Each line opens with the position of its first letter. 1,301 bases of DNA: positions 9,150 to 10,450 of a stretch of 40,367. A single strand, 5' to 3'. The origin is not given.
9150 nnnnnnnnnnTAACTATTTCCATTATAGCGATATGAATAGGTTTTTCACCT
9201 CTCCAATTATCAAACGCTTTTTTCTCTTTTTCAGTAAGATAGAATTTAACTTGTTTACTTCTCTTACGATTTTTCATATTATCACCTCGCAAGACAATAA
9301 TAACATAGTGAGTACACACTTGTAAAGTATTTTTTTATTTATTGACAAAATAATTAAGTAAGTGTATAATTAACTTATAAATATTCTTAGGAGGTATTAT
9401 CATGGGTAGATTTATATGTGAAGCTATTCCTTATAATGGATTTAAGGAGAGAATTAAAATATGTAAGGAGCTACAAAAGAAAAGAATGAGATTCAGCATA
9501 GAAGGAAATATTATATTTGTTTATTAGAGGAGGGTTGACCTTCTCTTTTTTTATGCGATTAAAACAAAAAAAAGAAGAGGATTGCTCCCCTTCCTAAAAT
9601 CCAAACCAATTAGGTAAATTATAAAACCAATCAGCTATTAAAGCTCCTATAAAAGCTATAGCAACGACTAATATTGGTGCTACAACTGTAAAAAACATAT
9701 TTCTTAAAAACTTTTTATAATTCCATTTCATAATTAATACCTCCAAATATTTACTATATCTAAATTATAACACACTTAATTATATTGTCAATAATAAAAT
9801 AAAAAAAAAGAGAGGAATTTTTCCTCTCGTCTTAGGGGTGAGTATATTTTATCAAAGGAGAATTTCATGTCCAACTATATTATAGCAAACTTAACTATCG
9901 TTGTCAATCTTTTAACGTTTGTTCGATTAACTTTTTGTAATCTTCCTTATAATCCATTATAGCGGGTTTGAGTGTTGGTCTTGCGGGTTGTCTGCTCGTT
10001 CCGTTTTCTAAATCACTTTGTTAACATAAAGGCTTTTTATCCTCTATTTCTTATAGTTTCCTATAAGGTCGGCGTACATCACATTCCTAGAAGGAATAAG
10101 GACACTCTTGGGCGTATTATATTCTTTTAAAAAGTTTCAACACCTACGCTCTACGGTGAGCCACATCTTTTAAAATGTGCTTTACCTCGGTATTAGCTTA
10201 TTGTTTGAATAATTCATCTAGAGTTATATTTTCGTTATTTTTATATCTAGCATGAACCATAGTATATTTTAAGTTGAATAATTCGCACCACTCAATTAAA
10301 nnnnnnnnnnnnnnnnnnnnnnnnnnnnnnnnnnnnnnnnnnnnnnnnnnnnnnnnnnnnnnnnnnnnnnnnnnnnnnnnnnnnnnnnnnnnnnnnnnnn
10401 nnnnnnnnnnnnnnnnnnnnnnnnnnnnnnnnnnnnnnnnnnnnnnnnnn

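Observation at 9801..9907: Second promoter-to-terminator unit: candidate ~70-nt sRNA with CUCCUUU motif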

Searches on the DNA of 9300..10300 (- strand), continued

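Call 24: get_annotated_region(hit=H27, flank=4000)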
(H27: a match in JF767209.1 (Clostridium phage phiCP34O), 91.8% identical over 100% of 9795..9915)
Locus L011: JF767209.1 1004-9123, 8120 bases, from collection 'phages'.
description: Clostridium phage phi34O, complete genome.
organism: Clostridium phage phiCP34O (NCBI taxid 1042123)
taxonomy: Viruses; Duplodnaviria; Heunggongvirae; Uroviricota; Caudoviricetes
host: Clostridium perfringens; source: -; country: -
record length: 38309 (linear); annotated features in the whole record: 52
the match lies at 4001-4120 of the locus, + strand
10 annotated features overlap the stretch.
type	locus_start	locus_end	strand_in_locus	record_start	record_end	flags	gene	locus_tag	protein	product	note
CDS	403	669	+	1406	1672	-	-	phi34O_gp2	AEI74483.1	phage terminase large subunit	-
CDS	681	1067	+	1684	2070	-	-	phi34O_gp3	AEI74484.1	protein of unknown function DUF3310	-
CDS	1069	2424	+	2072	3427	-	-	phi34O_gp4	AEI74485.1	phage portal protein SPP1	Gp6-like protein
CDS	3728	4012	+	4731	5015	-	-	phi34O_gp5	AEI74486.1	protein of unknown function DUF646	-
CDS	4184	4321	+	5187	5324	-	-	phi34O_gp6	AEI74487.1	hypothetical protein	-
CDS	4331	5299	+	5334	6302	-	-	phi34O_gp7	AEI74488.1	3''-phosphoadenosine 5''-phosphosulfate sulfotransferase/FAD synthetase-related enzyme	PAPS reductase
CDS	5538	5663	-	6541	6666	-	-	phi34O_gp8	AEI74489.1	hypothetical protein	-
CDS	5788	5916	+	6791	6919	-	-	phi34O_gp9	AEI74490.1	hypothetical protein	-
CDS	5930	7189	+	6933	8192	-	-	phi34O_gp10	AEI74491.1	predicted P-loop ATPase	-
CDS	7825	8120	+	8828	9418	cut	-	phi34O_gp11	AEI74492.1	phage minor structural protein GP20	-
